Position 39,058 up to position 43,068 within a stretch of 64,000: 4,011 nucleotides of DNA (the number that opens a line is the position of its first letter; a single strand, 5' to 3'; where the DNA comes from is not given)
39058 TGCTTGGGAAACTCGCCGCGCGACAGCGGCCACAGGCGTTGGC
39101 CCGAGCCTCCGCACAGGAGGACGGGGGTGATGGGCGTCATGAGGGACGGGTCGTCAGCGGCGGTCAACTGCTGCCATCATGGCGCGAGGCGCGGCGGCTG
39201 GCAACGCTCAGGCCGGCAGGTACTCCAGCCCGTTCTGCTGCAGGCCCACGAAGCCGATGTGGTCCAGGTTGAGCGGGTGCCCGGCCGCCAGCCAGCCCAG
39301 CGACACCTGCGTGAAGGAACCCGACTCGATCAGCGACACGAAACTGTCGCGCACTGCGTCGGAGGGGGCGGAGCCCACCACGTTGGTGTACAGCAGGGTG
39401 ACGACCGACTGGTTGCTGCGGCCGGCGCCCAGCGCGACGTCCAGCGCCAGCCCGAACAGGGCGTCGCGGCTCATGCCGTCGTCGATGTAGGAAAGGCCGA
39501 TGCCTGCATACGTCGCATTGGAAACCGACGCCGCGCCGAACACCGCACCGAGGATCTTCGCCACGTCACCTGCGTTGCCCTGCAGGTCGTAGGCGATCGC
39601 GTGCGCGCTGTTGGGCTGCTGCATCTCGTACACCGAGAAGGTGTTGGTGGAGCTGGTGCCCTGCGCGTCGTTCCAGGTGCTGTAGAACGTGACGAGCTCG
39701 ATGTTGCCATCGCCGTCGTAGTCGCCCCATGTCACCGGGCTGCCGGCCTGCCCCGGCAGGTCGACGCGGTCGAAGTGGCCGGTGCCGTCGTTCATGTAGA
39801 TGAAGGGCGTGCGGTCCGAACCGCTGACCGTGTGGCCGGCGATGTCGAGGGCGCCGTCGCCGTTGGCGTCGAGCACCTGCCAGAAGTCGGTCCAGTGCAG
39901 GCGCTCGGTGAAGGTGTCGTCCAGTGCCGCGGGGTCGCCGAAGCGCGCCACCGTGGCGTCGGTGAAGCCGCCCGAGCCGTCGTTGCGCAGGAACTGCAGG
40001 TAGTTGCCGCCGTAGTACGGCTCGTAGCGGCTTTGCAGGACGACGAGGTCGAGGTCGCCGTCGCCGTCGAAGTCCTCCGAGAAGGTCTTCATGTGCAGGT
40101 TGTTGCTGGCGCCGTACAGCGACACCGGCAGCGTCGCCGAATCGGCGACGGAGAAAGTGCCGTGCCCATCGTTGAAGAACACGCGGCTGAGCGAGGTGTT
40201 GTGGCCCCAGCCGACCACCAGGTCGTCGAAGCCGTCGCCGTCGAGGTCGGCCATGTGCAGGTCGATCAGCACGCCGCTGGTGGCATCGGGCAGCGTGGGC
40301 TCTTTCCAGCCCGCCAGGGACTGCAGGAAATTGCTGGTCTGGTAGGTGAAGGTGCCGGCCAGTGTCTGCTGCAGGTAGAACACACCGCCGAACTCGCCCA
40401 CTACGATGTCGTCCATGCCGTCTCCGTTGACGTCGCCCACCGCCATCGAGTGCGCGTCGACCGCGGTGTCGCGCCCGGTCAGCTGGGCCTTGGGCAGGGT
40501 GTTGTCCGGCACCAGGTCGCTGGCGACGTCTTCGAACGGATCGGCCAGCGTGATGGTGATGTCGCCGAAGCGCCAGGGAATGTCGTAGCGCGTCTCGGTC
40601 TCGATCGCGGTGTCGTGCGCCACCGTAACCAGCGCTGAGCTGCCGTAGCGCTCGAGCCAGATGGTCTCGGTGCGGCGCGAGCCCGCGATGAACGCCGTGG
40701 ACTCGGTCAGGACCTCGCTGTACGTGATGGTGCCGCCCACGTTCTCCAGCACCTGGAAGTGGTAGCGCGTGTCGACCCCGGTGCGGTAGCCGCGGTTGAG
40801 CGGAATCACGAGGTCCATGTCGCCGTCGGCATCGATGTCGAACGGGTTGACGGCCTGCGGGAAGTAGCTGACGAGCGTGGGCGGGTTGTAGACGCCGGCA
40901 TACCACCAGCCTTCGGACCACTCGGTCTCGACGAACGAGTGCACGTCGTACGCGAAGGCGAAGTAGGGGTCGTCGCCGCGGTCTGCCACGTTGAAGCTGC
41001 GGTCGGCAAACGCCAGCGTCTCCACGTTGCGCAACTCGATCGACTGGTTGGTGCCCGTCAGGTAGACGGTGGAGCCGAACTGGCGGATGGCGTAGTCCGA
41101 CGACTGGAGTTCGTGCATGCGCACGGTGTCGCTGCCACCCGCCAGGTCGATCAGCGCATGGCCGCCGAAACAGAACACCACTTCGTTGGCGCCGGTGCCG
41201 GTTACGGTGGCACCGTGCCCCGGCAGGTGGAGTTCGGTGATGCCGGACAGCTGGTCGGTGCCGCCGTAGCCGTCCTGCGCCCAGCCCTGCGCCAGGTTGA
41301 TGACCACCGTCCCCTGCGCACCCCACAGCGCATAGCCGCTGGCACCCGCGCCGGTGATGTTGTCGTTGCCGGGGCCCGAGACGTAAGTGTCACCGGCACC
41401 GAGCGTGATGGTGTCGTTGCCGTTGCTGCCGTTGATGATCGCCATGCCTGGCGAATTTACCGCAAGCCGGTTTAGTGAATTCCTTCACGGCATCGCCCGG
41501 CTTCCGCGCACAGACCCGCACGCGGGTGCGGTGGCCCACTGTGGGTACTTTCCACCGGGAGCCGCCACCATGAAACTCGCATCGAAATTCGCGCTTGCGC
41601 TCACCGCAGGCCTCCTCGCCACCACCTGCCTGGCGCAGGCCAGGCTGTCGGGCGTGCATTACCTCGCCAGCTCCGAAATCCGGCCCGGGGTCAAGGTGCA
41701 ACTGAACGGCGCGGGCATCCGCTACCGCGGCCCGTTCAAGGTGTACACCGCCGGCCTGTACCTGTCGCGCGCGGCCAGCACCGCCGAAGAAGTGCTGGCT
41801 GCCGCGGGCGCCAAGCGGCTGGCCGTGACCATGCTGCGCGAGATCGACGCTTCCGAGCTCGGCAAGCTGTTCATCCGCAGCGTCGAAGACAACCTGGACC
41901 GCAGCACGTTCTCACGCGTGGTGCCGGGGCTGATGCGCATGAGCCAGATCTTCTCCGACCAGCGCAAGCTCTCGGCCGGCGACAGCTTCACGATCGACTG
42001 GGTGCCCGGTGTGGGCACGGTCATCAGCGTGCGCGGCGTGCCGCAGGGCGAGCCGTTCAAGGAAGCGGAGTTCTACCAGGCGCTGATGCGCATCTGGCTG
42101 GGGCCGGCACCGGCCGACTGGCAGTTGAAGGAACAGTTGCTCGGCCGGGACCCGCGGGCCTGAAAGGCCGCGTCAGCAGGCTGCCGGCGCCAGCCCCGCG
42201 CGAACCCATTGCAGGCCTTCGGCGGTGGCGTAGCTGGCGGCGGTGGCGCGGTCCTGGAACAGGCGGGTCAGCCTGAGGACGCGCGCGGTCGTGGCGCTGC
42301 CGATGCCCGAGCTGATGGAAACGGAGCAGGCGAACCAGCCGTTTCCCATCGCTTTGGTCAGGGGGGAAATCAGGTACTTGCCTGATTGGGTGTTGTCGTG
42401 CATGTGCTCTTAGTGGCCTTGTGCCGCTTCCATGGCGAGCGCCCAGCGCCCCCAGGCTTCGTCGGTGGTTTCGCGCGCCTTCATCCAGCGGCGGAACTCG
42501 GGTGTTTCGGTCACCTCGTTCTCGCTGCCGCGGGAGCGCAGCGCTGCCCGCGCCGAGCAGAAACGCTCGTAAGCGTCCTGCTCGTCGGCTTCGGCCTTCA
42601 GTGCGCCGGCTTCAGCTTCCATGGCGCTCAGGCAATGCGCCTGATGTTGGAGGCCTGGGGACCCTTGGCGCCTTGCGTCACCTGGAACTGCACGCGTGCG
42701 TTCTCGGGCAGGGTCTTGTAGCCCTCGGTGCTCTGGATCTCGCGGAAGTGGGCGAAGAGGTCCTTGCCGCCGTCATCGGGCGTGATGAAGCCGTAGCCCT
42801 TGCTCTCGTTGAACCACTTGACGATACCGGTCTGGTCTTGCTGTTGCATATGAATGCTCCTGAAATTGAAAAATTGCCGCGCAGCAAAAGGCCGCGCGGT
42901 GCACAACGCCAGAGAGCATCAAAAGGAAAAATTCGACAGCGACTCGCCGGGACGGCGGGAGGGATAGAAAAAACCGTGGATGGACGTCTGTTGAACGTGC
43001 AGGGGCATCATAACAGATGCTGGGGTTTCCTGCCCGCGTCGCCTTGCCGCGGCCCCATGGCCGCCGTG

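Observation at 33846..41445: Accessory surface-protein/glycan island behind the T2SS: two leaderless Ca-binding giants flanking manC and an ExoV-like pyruvyl transferase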

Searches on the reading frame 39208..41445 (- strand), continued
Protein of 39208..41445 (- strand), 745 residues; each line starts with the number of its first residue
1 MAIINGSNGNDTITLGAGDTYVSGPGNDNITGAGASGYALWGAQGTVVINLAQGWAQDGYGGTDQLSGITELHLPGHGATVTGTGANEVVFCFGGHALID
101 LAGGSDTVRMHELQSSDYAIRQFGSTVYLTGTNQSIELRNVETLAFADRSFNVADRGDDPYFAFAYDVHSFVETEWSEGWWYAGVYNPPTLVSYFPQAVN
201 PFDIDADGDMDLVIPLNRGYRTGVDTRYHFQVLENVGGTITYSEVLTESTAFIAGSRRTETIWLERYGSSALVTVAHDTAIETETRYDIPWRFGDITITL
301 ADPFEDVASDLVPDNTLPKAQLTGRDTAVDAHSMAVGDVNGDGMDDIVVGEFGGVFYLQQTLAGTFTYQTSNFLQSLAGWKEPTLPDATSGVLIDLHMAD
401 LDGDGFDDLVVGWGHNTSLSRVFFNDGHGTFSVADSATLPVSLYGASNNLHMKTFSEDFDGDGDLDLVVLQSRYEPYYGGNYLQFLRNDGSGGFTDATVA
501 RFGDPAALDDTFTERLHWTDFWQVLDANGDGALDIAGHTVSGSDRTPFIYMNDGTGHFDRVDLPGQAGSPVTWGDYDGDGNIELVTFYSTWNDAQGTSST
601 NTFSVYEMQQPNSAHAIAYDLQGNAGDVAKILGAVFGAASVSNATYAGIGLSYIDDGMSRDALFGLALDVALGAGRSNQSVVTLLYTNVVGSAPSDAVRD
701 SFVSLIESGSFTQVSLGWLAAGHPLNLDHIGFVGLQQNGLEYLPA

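Call 27: find_encoding_contigs(protein=P0132, flank=10000, max_places=3)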
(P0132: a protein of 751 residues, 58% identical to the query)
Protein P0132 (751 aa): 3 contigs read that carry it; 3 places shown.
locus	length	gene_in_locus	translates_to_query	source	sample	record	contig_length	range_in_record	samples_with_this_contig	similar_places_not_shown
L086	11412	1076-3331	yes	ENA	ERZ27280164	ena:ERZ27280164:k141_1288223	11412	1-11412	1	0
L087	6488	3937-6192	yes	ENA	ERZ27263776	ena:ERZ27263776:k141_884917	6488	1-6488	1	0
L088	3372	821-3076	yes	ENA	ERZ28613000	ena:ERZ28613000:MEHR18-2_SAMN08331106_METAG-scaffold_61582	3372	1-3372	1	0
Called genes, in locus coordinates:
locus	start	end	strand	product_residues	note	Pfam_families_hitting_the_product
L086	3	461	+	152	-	?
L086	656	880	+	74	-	-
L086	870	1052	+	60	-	-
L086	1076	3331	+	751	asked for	PF01839:FG-GAP (weak), PF13517:FG-GAP_3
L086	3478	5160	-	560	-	PF00413:Peptidase_M10 (weak), PF08548:Peptidase_M10_C (weak), PF00353:HemolysinCabind (weak)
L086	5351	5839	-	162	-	-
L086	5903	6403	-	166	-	PF13428:TPR_14 (faint), PF13432:TPR_16 (weak), PF14559:TPR_19 (faint)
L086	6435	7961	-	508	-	PF10119:MethyTransf_Reg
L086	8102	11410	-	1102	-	?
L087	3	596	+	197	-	?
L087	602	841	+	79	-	-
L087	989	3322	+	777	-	PF00082:Peptidase_S8, PF01483:P_proprotein (weak), PF00353:HemolysinCabind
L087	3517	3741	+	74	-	-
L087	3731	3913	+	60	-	-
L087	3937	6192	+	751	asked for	PF01839:FG-GAP (weak), PF13517:FG-GAP_3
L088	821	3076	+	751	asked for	PF01839:FG-GAP (weak), PF13517:FG-GAP_3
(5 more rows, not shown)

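Call 81: find_encoding_contigs(protein=P0144, flank=10000, max_places=1)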
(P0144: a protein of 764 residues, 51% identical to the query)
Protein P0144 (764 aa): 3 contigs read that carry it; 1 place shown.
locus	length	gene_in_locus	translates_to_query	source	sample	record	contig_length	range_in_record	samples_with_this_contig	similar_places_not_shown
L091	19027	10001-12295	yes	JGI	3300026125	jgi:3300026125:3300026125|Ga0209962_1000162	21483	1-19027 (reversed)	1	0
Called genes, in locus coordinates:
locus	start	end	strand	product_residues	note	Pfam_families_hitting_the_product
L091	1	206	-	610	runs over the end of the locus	PF01839:FG-GAP (faint), PF13517:FG-GAP_3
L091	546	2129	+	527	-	PF00353:HemolysinCabind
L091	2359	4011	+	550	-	PF00353:HemolysinCabind (faint)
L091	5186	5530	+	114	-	-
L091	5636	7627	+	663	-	PF01839:FG-GAP (faint), PF13517:FG-GAP_3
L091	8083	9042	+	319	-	PF00059:Lectin_C (weak)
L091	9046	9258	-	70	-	PF20487:DUF6726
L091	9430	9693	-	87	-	-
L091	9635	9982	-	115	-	-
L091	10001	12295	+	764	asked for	PF13517:FG-GAP_3 (weak)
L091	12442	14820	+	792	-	PF22612:GH113, PF00353:HemolysinCabind (weak)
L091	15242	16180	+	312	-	-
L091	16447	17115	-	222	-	PF09968:DUF2202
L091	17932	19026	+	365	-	?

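Call 82: find_encoding_contigs(protein=P0138, flank=10000, max_places=1)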
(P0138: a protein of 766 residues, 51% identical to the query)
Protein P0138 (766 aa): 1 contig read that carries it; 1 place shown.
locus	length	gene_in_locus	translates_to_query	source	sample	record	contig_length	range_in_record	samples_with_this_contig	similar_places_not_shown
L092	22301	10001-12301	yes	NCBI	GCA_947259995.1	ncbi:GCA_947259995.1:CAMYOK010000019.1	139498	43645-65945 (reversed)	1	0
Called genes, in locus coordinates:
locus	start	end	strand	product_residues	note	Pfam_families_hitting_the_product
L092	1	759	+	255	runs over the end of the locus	PF00557:Peptidase_M24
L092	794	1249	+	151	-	PF00383:dCMP_cyt_deam_1, PF14437:MafB19-deam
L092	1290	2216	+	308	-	PF02574:S-methyl_trans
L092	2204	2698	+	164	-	PF06414:Zeta_toxin (weak), PF13671:AAA_33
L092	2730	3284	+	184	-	PF13302:Acetyltransf_3, PF00583:Acetyltransf_1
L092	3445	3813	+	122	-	PF12487:DUF3703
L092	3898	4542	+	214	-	PF00702:Hydrolase, PF13419:HAD_2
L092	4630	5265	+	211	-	PF01209:Ubie_methyltran, PF02353:CMAS (weak), PF06080:DUF938 (weak), PF13489:Methyltransf_23, PF13847:Methyltransf_31, PF08241:Methyltransf_11, PF08242:Methyltransf_12, PF13649:Methyltransf_25, +1 more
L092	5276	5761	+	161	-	PF06414:Zeta_toxin (weak), PF13671:AAA_33, PF13238:AAA_18 (faint)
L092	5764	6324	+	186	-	PF13302:Acetyltransf_3, PF13420:Acetyltransf_4, PF00583:Acetyltransf_1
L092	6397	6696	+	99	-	PF22278:DUF6958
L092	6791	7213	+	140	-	-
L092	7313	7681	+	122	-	PF07883:Cupin_2 (weak)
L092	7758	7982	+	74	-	-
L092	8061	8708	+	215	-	PF01323:DSBA, PF13462:Thioredoxin_4 (weak)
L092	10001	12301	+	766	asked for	PF01839:FG-GAP (faint), PF13517:FG-GAP_3 (weak)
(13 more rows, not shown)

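Call 83: find_encoding_contigs(protein=P0149, flank=10000, max_places=1)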
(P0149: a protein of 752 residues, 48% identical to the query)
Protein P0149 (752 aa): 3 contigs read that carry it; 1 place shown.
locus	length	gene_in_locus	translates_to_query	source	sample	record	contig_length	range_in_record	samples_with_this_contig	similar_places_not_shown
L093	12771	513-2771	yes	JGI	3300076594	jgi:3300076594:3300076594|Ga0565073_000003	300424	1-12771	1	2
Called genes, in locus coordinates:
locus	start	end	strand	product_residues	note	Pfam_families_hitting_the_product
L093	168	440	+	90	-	PF13683:rve_3, PF13333:rve_2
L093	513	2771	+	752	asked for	PF01839:FG-GAP (faint), PF13517:FG-GAP_3 (weak)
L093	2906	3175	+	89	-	PF01527:HTH_Tnp_1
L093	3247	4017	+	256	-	PF13276:HTH_21, PF00665:rve, PF13683:rve_3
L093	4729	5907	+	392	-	PF03747:ADP_ribosyl_GH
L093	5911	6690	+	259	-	PF13280:WYL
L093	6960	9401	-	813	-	PF00989:PAS (weak), PF08448:PAS_4 (weak), PF13426:PAS_9 (weak), PF08447:PAS_3, PF00989:PAS, PF08447:PAS_3, PF00990:GGDEF, PF22335:Cas10-Cmr2_palm2 (weak), +1 more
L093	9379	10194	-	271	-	PF00561:Abhydrolase_1, PF12697:Abhydrolase_6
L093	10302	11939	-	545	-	PF20142:Scaffold, PF01471:PG_binding_1, PF03734:YkuD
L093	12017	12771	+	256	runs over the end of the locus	PF13645:YkuD_2, PF03734:YkuD (weak)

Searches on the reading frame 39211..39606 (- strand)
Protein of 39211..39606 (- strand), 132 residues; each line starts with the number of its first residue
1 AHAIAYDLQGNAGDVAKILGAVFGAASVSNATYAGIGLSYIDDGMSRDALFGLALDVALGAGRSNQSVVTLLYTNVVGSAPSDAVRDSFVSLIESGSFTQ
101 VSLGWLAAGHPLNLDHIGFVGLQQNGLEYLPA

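Call 37: search_protein_families(library=pfam, max_evalue=10, proteins=[window:39211-39606:-])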
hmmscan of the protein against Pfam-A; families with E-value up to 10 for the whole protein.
seq(132 aa): 1 family
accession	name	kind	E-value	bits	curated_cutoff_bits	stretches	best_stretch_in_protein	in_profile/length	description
PF13946.11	DUF4214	-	0.11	13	23.2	1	60-100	15-55/72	Domain of unknown function (DUF4214)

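Call 51: search_solved_structures(query=A2, max_evalue=10)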
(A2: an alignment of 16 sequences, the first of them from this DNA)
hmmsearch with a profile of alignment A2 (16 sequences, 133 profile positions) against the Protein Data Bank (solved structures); distinct sequences matched with E-value up to 10: 1.
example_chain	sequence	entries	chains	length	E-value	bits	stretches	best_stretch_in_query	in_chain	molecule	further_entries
8imk_1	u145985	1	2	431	1.9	11.8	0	64-101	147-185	ApcH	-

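Call 69: predict_structure(alignment_id=A2)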
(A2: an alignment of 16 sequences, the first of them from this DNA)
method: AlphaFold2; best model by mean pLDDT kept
length: 132 residues; sequences in the alignment: 16
mean_pLDDT: 96.9   pTM: 0.90
mean pLDDT of the five models: 96.9, 96.8, 96.3, 95.5, 95.0
residues with pLDDT >= 90: 129; 70-90: 3; 50-70: 0; < 50: 0
segments of 3 or more residues with pLDDT < 50: none
pLDDT, mean of each block of 10 residues (from residue 1): 92 98 97 97 97 98 98 98 98 98 98 97 96 87
secondary structure, 60 per line:
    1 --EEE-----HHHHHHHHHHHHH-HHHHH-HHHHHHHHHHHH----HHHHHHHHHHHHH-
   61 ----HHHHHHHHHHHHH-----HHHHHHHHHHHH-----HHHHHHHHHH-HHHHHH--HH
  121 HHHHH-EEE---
elements in order: E3-5 H11-23 H25-29 H31-42 H47-59 H65-77 H83-94 H100-109 H111-116 H119-125 E127-129

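Call 72: fold_search(model_id=the predicted structure, library=pdb)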
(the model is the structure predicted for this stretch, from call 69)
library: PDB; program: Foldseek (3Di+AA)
matches with E <= 10: 65; with E <= 0.001: 0
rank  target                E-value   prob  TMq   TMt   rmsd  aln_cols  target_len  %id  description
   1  3osj_A                2.2e-01  0.89  0.41  0.40   7.9       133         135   15  X-Ray Structure of Phycobilisome LCM core-membrane linker polypeptide (fragment 254-400) from Synechocystis sp. PCC 68 (released 2010-10-06)
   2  9v7g_X                2.5e-01  0.89  0.41  0.29   6.8       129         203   14  Phycobilisome Rx rod from Gloeobacter violaceus PCC 7421 (released 2025-09-24)
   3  2ky4_MODEL_1_A        2.8e-01  0.77  0.41  0.37   8.6       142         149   10  Solution NMR structure of the PBS linker domain of phycobilisome linker polypeptide from Anabaena sp. Northeas (released 2010-07-14)
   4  8to5_b                2.8e-01  0.66  0.34  0.23   8.9       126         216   17  Central rod disk in C1 symmetry of high-resolution phycobilisome quenched by OCP (local refinement) (released 2024-04-17)
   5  3osj_C                3.0e-01  0.87  0.37  0.37   5.7       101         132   15  X-Ray Structure of Phycobilisome LCM core-membrane linker polypeptide (fragment 254-400) from Synechocystis sp. PCC 68 (released 2010-10-06)
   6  3nph                  3.3e-01  0.80  0.39  0.39   7.2       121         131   11  Crystal structure of the pfam00427 domain from Synechocystis sp. PCC 6803 (released 2011-06-29)
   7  3pru_C                3.6e-01  0.66  0.35  0.34   9.3       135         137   16  Crystal Structure of Phycobilisome 32.1 kDa linker polypeptide, phycocyanin-associated, rod 1 (fragment 14-158) from S (released 2010-12-15)
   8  3pru_A                4.0e-01  0.54  0.34  0.32   9.3       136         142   17  Crystal Structure of Phycobilisome 32.1 kDa linker polypeptide, phycocyanin-associated, rod 1 (fragment 14-158) from S (released 2010-12-15)
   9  8imk_1                5.7e-01  0.75  0.41  0.16   6.5       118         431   15  D3-D4, D1-D2, D'3-D'4, D'1-D'2 cylinder in cyanobacterial phycobilisome from Anthocerotibacter panamensis (Cluster C) (released 2023-10-25)
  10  7sc8_BL               6.0e-01  0.69  0.39  0.22   6.3       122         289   13  Synechocystis PCC 6803 Phycobilisome rod from PBS sample (released 2022-08-31)
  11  9v7j_A                9.5e-01  0.82  0.37  0.06   4.8        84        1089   18  Phycobilisome core from Gloeobacter violaceus PCC 7421 (released 2025-09-24)
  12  9v7k_1                9.9e-01  0.82  0.37  0.25   4.8        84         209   18  Phycobilisome allophycocyanin hexamer C from Gloeobacter violaceus PCC 7421 (released 2025-09-24)
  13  3pru_D                1.1e+00  0.35  0.35  0.35   9.2       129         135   17  Crystal Structure of Phycobilisome 32.1 kDa linker polypeptide, phycocyanin-associated, rod 1 (fragment 14-158) from S (released 2010-12-15)
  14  3osj_B                1.2e+00  0.54  0.37  0.36   5.7       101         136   15  X-Ray Structure of Phycobilisome LCM core-membrane linker polypeptide (fragment 254-400) from Synechocystis sp. PCC 68 (released 2010-10-06)
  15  7eyd_09               1.3e+00  0.54  0.40  0.07   6.6       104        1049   17  Cryo-EM structure of cyanobacterial phycobilisome from Anabaena sp. PCC 7120 (released 2021-10-06)
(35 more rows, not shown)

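Call 73: search_protein_representatives(alignment_id=A2)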
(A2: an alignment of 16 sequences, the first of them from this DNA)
Query: 16 sequences, 133 profile positions. Proteins with E-value up to 0.001 (for the whole library): 3862; up to 1e-10: 2115; up to 1e-30: 926. The best 150 are listed.
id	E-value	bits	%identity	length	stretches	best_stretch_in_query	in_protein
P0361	7.5e-87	304.3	-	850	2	4-131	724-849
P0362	9.0e-87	304.1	-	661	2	4-131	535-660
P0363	1.4e-85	300.3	-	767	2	2-130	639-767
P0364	5.9e-76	269.1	-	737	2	2-131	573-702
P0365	7.4e-74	262.3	-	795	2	2-132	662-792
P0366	9.1e-74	262.0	-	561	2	4-131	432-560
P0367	2.2e-73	260.7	-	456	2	3-131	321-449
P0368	1.1e-72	258.6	-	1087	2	4-131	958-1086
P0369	5.8e-72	256.2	-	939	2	3-129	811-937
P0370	1.4e-70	251.7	-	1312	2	10-132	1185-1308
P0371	3.5e-70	250.4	-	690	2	4-129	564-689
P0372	1.1e-67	242.3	-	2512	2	4-129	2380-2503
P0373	3.9e-66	237.3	-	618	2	3-130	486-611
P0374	4.4e-66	237.1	-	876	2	4-131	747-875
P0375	8.3e-62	223.3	-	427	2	2-131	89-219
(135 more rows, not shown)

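Call 77: search_protein_families(library=pfam, alignment_id=A5, max_evalue=0.001)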
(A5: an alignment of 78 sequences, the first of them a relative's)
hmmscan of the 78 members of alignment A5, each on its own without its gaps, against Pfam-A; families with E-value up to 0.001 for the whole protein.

A. member 1, P0361 (850 aa): 2 families
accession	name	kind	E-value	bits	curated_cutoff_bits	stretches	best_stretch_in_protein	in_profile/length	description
PF16168.11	AIDA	-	2.7e-20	72.6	27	3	198-255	7-63/63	Adhesin of bacterial autotransporter system, probable stalk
PF00353.25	HemolysinCabind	-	2e-17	63.3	23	3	647-680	2-35/36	RTX calcium-binding nonapeptide repeat (4 copies)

B. families by the number of members that match (of 78 scanned): 31 families (the first 25 are shown)
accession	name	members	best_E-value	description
PF00353.25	HemolysinCabind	38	2.7e-76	RTX calcium-binding nonapeptide repeat (4 copies)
PF13517.12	FG-GAP_3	20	4.8e-40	FG-GAP-like repeat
PF01839.29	FG-GAP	19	4.6e-19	FG-GAP repeat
PF13946.11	DUF4214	16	4.8e-13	Domain of unknown function (DUF4214)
PF13205.12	Big_5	7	1.2e-19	Bacterial Ig-like domain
PF17963.7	Big_9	5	2.2e-18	Bacterial Ig domain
PF17803.7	Cadherin_4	5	6.7e-11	Bacterial cadherin-like domain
PF17892.7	Cadherin_5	3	6.6e-15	Cadherin-like domain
PF22612.2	GH113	3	2.7e-10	Glycoside Hydrolase Family 113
PF00413.30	Peptidase_M10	3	3.2e-09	Matrixin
PF17164.10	DUF5122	2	4.3e-79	Domain of unknown function (DUF5122) beta-propeller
PF08548.17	Peptidase_M10_C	2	3e-21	Peptidase M10 serralysin C terminal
PF06739.17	SBBP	2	6.3e-18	Beta-propeller repeat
PF19078.6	Big_12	2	4.1e-09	Bacterial Ig-like domain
PF13583.11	Reprolysin_4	2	2.8e-07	Metallo-peptidase family M12B Reprolysin-like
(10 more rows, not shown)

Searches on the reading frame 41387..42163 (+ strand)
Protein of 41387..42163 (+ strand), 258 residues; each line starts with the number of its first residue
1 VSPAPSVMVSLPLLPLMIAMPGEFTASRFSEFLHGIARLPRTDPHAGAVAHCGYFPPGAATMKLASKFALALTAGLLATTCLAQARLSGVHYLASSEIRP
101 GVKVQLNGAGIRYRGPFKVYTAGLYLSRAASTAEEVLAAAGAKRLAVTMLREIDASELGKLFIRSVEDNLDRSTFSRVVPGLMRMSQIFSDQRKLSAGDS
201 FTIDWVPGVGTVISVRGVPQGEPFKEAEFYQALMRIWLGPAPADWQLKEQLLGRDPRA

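Call 19: search_protein_families(library=pfam, max_evalue=0.001, proteins=[window:41387-42163:+])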
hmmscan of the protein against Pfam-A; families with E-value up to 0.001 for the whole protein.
window:41387-42163:+ (258 aa): 1 family
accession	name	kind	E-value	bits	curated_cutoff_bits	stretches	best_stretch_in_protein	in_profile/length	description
PF16036.10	Chalcone_3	-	1e-36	126.9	27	1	88-253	5-165/165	Chalcone isomerase-like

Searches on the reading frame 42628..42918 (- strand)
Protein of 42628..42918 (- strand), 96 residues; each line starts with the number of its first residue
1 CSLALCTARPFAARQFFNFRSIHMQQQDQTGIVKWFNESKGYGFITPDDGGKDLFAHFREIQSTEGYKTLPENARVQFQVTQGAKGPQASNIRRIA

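Call 19: search_protein_families(library=pfam, max_evalue=0.001, proteins=[window:42628-42918:-])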
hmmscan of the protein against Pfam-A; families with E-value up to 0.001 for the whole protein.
window:42628-42918:- (96 aa): 2 families
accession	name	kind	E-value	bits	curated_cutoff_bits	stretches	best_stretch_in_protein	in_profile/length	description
PF00313.28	CSD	-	4.2e-27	94.2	27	1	30-94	2-65/66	'Cold-shock' DNA-binding domain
PF08206.17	OB_RNB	-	0.00094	19.3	24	0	39-61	7-29/58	Ribonuclease B OB domain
